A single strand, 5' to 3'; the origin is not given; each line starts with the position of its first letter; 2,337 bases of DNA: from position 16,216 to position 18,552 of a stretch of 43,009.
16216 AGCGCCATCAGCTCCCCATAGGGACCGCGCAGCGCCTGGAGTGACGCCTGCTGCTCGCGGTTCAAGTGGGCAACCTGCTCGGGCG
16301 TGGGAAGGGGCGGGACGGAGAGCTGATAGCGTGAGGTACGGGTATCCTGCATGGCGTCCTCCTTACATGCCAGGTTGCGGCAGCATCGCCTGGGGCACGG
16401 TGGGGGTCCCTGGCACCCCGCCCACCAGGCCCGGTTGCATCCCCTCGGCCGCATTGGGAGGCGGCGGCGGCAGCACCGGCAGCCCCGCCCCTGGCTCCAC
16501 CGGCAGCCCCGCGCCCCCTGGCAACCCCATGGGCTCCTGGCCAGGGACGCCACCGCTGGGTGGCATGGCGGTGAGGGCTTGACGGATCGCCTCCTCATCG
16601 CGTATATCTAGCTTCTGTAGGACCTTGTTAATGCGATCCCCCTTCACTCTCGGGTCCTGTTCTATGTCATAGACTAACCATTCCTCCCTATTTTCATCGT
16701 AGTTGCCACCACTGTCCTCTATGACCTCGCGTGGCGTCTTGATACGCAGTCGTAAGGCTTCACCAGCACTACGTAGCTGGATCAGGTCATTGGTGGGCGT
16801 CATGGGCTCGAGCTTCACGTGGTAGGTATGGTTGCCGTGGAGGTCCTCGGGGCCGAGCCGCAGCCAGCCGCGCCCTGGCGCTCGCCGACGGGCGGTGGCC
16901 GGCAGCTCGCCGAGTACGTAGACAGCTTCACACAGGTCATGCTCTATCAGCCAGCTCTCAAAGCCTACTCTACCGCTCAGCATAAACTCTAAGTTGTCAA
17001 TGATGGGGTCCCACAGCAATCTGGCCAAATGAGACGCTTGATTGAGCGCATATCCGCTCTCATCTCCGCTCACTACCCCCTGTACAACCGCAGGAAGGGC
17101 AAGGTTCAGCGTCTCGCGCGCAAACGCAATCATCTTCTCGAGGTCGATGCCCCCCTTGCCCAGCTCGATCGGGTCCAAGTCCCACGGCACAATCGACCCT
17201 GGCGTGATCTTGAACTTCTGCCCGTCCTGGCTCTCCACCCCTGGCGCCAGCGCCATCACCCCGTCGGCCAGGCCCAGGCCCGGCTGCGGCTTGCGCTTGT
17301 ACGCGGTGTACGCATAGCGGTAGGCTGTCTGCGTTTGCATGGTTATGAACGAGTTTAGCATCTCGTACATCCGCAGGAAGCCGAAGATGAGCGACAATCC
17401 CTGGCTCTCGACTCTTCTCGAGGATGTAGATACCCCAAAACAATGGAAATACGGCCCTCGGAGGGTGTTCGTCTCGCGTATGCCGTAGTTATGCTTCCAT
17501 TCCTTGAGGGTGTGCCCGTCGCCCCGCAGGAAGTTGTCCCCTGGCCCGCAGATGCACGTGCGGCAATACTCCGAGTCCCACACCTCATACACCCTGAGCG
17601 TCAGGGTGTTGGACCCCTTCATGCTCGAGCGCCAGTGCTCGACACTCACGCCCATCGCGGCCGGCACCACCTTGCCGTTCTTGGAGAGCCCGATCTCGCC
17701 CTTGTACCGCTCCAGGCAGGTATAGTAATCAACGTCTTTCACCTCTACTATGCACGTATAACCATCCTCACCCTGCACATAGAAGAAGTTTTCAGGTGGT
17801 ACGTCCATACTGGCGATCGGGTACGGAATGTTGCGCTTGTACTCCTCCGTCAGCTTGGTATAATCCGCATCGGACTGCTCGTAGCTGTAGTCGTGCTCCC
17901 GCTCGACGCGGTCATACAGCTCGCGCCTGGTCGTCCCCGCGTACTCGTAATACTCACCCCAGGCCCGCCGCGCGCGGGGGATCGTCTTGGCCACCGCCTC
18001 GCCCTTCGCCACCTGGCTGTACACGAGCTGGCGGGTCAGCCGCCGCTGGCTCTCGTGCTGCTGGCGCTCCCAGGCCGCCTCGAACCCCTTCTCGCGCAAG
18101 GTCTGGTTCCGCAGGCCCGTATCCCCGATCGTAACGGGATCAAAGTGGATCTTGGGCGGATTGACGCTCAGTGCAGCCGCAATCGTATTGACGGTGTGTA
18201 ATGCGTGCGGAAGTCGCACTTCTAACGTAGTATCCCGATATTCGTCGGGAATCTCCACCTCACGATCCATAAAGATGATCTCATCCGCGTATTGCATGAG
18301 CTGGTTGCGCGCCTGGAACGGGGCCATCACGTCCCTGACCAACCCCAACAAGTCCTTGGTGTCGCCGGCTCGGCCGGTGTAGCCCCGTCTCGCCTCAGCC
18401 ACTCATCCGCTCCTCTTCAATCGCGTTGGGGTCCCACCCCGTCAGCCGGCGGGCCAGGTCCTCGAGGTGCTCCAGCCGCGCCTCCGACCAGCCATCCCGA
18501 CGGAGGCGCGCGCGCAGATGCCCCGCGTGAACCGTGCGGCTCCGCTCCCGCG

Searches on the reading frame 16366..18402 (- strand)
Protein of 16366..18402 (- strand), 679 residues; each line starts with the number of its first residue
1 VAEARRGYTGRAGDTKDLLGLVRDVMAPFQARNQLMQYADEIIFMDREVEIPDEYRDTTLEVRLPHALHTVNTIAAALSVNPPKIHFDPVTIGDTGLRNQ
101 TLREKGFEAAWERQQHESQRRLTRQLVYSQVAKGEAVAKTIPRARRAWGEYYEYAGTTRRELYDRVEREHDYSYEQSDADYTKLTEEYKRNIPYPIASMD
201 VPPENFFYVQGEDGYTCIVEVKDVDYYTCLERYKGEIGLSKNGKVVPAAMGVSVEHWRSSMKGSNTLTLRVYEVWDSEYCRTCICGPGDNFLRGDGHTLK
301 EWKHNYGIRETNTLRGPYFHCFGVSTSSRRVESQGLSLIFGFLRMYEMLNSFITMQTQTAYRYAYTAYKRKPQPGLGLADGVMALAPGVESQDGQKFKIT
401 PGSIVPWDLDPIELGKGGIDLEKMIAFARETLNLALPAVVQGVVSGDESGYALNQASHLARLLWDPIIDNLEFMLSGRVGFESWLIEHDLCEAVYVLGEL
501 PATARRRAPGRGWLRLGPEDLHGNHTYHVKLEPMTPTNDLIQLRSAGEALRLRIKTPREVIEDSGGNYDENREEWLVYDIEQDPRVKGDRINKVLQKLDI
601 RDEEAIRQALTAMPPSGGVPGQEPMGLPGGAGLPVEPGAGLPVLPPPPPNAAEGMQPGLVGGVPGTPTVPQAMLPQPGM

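Call 9: search_protein_families(library=phrogs, proteins=[window:16366-18402:-], max_evalue=0.01)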
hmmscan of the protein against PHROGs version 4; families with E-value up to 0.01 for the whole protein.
window:16366-18402:- (679 aa): 0 families

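Call 10: search_protein_families(library=pfam, proteins=[window:16366-18402:-], max_evalue=0.01)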
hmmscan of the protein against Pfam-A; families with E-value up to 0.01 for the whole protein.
window:16366-18402:- (679 aa): 0 families

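Call 32: search_dna_similar(query=window:16366-18402:-, collection=phages, mode=protein, max_rows=15, max_evalue=0.001)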
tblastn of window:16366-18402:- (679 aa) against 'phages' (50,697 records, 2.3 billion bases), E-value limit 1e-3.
No match.

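Call 88: search_protein_families(library=ncbifam, proteins=[window:16366-18402:-], max_evalue=0.01)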
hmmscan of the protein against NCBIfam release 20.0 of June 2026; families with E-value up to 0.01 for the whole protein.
window:16366-18402:- (679 aa): 0 families
